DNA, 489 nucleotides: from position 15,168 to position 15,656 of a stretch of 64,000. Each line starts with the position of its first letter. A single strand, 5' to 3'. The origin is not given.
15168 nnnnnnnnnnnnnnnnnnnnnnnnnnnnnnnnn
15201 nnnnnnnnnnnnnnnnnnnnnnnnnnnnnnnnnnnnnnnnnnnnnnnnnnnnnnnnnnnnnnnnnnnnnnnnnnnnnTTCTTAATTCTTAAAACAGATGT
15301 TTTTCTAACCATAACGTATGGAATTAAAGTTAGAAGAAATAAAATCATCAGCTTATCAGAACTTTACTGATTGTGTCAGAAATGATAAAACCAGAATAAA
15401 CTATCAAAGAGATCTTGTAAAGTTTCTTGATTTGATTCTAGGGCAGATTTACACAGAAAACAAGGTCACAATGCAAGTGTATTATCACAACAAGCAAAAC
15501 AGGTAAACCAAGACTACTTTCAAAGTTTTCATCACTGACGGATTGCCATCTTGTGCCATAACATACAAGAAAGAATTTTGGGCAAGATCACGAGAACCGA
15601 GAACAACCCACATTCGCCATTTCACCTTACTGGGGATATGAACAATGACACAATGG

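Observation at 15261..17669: Integrative element inside the respiratory complex I operon, using the nuoB stop/nuoC start junction as its att site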

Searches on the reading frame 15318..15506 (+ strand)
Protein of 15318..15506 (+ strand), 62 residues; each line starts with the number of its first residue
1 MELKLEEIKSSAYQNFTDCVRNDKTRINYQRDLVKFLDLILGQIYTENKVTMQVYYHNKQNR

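Call 4: search_protein_families(library=pfam, proteins=[window:15318-15506:+], max_evalue=1)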
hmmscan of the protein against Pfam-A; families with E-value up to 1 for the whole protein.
window:15318-15506:+ (62 aa): 0 families

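Call 6: search_protein_families(library=ncbifam, proteins=[window:15318-15506:+], max_evalue=1)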
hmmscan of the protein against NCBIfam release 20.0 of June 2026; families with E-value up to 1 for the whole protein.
window:15318-15506:+ (62 aa): 0 families

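Call 19: find_homologous_proteins(query=window:15318-15503:+, max_evalue=0.01)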
Query window:15318-15503:+: no candidate shares three 5-residue words with the query. No homologue found.

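Call 21: search_protein_families(library=phrogs, proteins=[window:15318-15506:+], max_evalue=1)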
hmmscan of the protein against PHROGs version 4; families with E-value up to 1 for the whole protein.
window:15318-15506:+ (62 aa): 1 family
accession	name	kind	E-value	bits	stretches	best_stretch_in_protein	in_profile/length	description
phrog_24071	-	unknown function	0.063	13.4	1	12-61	17-66/357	-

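Call 28: search_protein_representatives(protein=window:15318-15503:+)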
Query: 62 residues. Proteins with E-value up to 0.001 (for the whole library): 9; up to 1e-10: 0; up to 1e-30: 0. The best 9 are listed.
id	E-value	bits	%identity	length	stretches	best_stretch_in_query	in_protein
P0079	1.3e-08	50.2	53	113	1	2-52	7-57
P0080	3.3e-08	48.9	50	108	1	2-51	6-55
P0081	9.7e-08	47.4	54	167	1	1-52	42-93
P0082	1.3e-07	47.0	51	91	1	1-51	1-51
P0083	3.4e-07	45.7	49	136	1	1-51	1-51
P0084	1.1e-06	44.1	56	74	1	2-44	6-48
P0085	7.9e-06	41.4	44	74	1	2-51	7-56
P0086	2.5e-05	39.9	45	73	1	1-51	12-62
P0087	5.6e-04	35.7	52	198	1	1-48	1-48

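Call 30: search_protein_families(library=pfam, proteins=[P0079, P0080, P0081, P0082, P0083, P0084, P0085, P0086, P0087], max_evalue=1)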
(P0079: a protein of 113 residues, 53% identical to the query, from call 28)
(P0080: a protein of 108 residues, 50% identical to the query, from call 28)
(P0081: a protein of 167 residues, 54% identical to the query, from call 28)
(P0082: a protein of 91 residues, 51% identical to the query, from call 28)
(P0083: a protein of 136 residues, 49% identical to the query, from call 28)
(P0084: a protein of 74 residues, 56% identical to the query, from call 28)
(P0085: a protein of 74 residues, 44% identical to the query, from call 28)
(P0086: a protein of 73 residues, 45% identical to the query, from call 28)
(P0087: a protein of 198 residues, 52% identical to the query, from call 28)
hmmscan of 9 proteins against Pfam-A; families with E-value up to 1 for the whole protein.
P0079 (113 aa): 1 family
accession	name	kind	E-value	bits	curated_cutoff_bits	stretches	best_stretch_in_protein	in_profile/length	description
PF02899.23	Phage_int_SAM_1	-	0.096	13.4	22.3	1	21-78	4-65/83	Phage integrase, N-terminal SAM-like domain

P0080 (108 aa): 0 families

P0081 (167 aa): 1 family
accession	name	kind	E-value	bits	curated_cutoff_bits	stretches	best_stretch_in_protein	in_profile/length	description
PF22007.2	DUF6930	-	0.026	15.2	27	0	42-108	51-107/123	Domain of unknown function (DUF6930)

P0082 (91 aa): 2 families
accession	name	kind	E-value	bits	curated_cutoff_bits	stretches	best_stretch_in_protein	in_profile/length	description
PF10119.14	MethyTransf_Reg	-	0.0036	18.5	25.5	0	11-29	63-81/84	Predicted methyltransferase regulatory domain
PF02899.23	Phage_int_SAM_1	-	0.0091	16.7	22.3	1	17-59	5-52/83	Phage integrase, N-terminal SAM-like domain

P0083 (136 aa): 2 families
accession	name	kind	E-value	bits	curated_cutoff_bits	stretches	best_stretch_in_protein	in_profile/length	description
PF02899.23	Phage_int_SAM_1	-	0.014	16.1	22.3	1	21-66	14-59/83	Phage integrase, N-terminal SAM-like domain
PF18235.6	OST_P2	-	0.071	13.5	25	1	44-90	76-122/133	Oligosaccharyltransferase Peripheral 2 domain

P0084 (74 aa): 2 families
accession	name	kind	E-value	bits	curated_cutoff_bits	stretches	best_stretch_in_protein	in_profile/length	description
PF02899.23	Phage_int_SAM_1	-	0.031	15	22.3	1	17-59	4-48/83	Phage integrase, N-terminal SAM-like domain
PF02534.20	T4SS-DNA_transf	-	0.11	11.7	20.1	1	3-47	96-138/468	Type IV secretory system Conjugative DNA transfer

P0085 (74 aa): 0 families

P0086 (73 aa): 2 families
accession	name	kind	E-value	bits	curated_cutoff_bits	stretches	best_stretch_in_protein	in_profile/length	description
PF18714.6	PI-TkoII_IV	-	0.045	13.9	25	1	15-62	89-139/150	DNA polymerase II intein Domain IV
PF02899.23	Phage_int_SAM_1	-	0.052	14.3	22.3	1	29-63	11-45/83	Phage integrase, N-terminal SAM-like domain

P0087 (198 aa): 2 families
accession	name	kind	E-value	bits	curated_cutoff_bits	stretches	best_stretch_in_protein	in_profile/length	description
PF20990.2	DUF2207_C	-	0.07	13.3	33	1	3-147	44-164/247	Predicted membrane protein (DUF2207) C-terminal domain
PF18949.5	DUF5693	-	0.075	11.9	29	1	69-156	275-359/609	Family of unknown function (DUF5693)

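Call 32: find_homologous_proteins(query=A1, max_evalue=0.01)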
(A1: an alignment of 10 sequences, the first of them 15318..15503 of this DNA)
Query A1 (10 sequences) (62 aa, profile of the alignment): 40 proteins with E <= 0.01 among 3799 candidates.
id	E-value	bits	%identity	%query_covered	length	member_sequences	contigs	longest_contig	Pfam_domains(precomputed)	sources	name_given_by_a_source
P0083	3.6e-53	198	50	81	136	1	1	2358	-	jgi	jgi:hypothetical protein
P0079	1.3e-41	160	53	82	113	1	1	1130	-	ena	-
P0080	3.4e-40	156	50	81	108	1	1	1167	-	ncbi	-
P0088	2.9e-39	153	50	81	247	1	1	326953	-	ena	-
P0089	4.4e-39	152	46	81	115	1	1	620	-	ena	-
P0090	9.8e-39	151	50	81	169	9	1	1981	-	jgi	-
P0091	1.6e-38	150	54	81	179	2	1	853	-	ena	-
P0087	1.2e-36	144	52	77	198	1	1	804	-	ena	-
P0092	6.6e-36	142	55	76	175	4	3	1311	-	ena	-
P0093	1.5e-35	141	50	81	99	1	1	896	-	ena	-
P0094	5.1e-35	139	52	81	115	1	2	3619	-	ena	-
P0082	5.5e-35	139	52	81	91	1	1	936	-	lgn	-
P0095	5.8e-35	139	50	81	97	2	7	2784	-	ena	-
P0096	1.3e-34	138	50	81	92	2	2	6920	-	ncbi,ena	-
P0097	4.7e-34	136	50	81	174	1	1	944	-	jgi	-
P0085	5.6e-29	119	42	84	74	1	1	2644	-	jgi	-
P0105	6.3e-29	119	52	81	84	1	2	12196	-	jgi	jgi:hypothetical protein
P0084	4.4e-27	113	55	71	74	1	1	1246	-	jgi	-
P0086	9.8e-23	99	46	81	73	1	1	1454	-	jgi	jgi:hypothetical protein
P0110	6.1e-21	93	44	81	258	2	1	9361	-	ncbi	-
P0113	2.6e-18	85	46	81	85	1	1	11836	-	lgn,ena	-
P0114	9.2e-17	80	45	76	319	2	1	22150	-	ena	-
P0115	5.3e-16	77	36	76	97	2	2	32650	-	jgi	-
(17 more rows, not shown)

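Call 33: search_solved_structures(query=A1, max_evalue=10, show_alignments=2)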
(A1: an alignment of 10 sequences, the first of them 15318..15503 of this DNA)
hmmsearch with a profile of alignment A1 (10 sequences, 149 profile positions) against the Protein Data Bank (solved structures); distinct sequences matched with E-value up to 10: 5.
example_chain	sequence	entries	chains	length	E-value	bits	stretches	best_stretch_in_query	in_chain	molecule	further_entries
2p61_A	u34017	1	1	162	0.0024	21.5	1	41-108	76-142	Hypothetical protein TM_1646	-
7kdt_A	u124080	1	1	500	1.7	12.3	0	42-113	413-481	Mitochondrial import receptor subunit TOM70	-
9pkq_A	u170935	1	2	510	1.8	12.2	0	42-113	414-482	Mitochondrial import receptor subunit TOM70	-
7dhg_C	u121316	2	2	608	4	11.1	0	42-112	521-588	Mitochondrial import receptor subunit TOM70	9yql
9yr4_A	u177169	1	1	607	4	11.1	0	42-112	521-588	Mitochondrial import receptor subunit TOM70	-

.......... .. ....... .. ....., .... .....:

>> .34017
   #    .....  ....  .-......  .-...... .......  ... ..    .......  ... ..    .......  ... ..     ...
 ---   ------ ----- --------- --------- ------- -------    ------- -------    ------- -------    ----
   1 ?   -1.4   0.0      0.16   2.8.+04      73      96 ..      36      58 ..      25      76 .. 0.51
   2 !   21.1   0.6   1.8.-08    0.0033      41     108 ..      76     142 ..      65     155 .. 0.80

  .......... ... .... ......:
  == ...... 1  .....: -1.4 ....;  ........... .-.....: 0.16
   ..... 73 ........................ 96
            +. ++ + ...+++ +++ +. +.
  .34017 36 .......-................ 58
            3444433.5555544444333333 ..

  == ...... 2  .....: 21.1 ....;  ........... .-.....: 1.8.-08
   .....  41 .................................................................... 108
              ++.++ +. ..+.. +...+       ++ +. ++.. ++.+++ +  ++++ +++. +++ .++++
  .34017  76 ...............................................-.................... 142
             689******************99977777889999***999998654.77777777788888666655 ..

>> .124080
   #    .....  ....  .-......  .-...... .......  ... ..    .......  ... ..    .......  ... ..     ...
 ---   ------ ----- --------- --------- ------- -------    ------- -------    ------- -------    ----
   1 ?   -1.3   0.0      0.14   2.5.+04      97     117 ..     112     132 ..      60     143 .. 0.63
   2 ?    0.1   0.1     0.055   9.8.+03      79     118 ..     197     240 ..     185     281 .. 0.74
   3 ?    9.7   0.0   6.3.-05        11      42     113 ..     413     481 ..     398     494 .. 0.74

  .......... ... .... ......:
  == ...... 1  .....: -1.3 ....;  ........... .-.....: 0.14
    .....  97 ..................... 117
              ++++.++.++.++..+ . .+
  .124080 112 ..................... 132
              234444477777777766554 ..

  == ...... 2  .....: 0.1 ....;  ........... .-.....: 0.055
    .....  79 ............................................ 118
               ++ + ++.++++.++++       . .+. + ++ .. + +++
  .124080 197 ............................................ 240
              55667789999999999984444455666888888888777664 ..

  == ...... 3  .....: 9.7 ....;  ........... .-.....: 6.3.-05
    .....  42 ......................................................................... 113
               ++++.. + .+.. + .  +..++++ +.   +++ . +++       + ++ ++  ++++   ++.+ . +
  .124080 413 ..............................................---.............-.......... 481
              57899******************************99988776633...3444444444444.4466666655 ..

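Call 35: find_encoding_contigs(protein=P0088, flank=8000, max_places=3)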
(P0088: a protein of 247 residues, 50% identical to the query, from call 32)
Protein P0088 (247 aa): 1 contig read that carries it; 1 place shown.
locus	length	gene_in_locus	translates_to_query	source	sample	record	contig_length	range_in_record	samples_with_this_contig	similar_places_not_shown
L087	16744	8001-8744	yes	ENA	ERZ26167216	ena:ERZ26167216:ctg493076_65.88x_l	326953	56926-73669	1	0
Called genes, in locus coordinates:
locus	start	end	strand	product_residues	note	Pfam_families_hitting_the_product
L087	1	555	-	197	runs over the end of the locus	PF03167:UDG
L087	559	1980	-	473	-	PF01523:PmbA_TldD_1st, PF19289:PmbA_TldD_3rd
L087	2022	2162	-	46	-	-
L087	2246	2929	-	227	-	PF00512:HisKA, PF02518:HATPase_c, PF13589:HATPase_c_3 (weak)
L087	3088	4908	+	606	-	PF13638:PIN_4 (weak), PF00437:T2SSE, PF00013:KH_1 (weak)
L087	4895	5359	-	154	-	PF01325:Fe_dep_repress, PF02742:Fe_dep_repr_C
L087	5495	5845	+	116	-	-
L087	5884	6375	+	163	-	PF02643:DUF192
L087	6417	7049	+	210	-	-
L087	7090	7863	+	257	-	PF01925:TauE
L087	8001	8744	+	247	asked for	-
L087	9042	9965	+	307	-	-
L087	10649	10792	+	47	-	-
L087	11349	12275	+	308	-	PF08271:Zn_Ribbon_TF (faint), PF00382:TFIIB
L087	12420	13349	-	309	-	PF13613:HTH_Tnp_4, PF01609:DDE_Tnp_1, PF13359:DDE_Tnp_4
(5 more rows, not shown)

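Call 36: find_encoding_contigs(protein=P0114, flank=8000, max_places=3)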
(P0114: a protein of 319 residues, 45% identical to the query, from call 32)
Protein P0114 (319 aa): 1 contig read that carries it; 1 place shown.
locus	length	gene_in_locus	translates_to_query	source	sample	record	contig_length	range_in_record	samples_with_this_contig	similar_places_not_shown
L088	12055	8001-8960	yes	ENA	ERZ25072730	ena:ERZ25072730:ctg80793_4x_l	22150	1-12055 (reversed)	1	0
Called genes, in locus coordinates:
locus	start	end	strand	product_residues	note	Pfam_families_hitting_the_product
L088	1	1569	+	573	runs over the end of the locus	PF01411:tRNA-synt_2c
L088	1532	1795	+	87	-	-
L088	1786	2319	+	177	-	PF07973:tRNA_SAD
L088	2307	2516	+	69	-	PF02272:DHHA1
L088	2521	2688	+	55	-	-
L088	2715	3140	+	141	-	PF00133:tRNA-synt_1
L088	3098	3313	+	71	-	-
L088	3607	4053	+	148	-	-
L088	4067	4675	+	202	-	PF00133:tRNA-synt_1, PF09334:tRNA-synt_1g, PF01406:tRNA-synt_1e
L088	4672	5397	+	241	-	PF08264:Anticodon_1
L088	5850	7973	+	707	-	PF00805:Pentapeptide, PF02412:TSP_3 (weak)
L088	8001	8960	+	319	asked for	-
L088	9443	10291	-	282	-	-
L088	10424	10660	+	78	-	-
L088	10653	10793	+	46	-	-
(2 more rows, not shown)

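Call 39: search_protein_families(library=pfam, proteins=[P0114, P0110, P0088], max_evalue=5)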
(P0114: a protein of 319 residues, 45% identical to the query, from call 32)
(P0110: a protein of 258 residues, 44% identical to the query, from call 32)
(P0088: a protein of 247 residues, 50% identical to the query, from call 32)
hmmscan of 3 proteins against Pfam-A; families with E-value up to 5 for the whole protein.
P0114 (319 aa): 2 families
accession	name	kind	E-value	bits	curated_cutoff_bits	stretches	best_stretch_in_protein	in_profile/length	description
PF13495.12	Phage_int_SAM_4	-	0.0019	19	27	1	27-86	15-66/85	Phage integrase, N-terminal SAM-like domain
PF00589.27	Phage_integrase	-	0.029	14.6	27.1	0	145-187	5-51/172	Phage integrase family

P0110 (258 aa): 1 family
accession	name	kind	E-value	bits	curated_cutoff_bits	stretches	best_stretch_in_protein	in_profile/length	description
PF02899.23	Phage_int_SAM_1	-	0.039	14.7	22.3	1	17-55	10-48/83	Phage integrase, N-terminal SAM-like domain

P0088 (247 aa): 2 families
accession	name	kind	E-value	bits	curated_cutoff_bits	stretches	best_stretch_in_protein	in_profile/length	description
PF22366.1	NDH2_C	-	6.6e-05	23.4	27.7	1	178-216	24-62/62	NDH2 C-terminal domain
PF00589.27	Phage_integrase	-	0.0063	16.7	27.1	1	134-230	4-107/172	Phage integrase family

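Call 40: search_solved_structures(query=A2, max_evalue=10, show_alignments=3)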
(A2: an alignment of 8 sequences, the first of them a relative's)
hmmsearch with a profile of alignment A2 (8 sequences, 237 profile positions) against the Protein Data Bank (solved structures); distinct sequences matched with E-value up to 10: 2.
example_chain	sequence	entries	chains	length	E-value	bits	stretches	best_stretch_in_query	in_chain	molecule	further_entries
4a8e_A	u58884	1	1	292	0.00068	22.5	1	87-180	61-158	PROBABLE TYROSINE RECOMBINASE XERC-LIKE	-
2p61_A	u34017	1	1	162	0.41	13.4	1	23-49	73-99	Hypothetical protein TM_1646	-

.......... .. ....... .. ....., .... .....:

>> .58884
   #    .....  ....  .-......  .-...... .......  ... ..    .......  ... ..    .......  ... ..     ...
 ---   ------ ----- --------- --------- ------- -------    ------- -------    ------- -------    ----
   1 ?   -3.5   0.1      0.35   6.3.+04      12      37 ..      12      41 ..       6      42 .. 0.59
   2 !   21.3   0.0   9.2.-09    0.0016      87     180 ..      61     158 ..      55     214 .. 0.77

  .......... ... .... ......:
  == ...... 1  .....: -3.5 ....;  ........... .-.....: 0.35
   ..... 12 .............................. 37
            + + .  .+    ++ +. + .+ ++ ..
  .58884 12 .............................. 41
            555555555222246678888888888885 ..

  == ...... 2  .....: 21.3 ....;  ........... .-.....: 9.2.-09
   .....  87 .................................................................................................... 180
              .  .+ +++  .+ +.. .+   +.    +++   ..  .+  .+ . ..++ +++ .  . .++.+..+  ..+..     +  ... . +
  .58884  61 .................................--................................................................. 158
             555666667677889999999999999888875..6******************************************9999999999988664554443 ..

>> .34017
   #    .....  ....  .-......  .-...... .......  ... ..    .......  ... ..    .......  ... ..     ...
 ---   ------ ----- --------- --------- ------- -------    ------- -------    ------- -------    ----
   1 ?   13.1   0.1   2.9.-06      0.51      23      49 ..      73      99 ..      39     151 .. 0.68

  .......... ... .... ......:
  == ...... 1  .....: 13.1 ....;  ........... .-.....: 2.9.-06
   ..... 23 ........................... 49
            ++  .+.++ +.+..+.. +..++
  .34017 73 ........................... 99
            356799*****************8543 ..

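Call 48: predict_structure(alignment_id=A2)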
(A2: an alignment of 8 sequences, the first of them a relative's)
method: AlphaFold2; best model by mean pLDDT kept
length: 319 residues; sequences in the alignment: 8
mean_pLDDT: 55.4   pTM: 0.39
mean pLDDT of the five models: 55.4, 53.7, 52.8, 52.1, 50.1
residues with pLDDT >= 90: 0; 70-90: 110; 50-70: 49; < 50: 160
segments of 3 or more residues with pLDDT < 50: 1-15, 136-149, 154-161, 166-182, 203-210, 225-319
pLDDT, mean of each block of 10 residues (from residue 1): 31 48 66 81 87 83 81 86 87 82 79 76 72 49 46 48 48 35 62 68 42 52 48 37 33 40 41 30 28 34 33 38
secondary structure, 60 per line:
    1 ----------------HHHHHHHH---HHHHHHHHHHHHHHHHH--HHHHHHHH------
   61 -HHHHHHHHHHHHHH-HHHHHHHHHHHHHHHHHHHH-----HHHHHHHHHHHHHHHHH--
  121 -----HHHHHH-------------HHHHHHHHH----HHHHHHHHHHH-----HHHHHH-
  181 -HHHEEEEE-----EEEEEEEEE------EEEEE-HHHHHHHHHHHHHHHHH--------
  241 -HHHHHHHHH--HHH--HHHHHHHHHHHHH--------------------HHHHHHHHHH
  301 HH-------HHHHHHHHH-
elements in order: H17-24 H28-44 H47-54 H62-75 H77-96 H102-118 H126-131 H145-153 H158-168 H174-179 E185-189 E195-203 E210-214 H216-232 H242-250 H258-270 H291-302 H310-318
